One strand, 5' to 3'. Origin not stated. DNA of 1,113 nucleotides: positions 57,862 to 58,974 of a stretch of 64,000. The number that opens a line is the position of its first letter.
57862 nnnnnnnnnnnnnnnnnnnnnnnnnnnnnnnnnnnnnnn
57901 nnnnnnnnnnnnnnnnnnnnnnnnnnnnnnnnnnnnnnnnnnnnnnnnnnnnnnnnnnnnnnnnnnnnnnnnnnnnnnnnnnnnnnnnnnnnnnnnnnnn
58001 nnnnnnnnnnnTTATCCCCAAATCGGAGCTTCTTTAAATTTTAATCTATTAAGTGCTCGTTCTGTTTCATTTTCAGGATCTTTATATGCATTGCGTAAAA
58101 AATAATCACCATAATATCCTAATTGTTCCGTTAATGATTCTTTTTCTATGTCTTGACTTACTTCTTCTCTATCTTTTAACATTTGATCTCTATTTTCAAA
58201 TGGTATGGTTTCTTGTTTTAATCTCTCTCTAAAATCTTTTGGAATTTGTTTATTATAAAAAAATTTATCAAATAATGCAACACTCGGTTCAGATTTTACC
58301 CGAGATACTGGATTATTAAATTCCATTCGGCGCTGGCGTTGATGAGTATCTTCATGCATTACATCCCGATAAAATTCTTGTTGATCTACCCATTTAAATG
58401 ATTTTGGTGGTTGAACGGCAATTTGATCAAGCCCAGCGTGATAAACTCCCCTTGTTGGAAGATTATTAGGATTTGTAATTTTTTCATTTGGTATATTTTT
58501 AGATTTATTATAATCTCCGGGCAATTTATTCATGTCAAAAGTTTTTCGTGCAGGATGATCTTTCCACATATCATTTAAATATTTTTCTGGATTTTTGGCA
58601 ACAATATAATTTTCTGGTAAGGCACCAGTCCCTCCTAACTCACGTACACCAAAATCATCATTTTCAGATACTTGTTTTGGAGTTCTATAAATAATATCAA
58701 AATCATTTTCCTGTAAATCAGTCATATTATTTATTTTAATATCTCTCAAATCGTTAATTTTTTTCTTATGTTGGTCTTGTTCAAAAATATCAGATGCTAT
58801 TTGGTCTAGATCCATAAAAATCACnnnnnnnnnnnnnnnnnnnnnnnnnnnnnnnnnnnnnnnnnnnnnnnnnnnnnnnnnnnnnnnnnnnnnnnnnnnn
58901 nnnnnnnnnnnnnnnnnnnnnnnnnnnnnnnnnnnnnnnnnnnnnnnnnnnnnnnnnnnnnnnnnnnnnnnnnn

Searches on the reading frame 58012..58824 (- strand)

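Call 19: search_protein_families(library=pfam, proteins=[window:58012-58824:-], max_evalue=0.001)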
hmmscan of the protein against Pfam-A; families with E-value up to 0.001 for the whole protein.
window:58012-58824:- (270 aa): 0 families

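Call 20: search_protein_families(library=phrogs, proteins=[window:58012-58824:-], max_evalue=0.01)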
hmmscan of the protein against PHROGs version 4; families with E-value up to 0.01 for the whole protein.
window:58012-58824:- (270 aa): 1 family
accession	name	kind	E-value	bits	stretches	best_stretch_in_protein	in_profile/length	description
phrog_7245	-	moron, auxiliary metabolic gene and host takeover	0.0063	16.7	0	124-167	183-224/324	anti-restriction protein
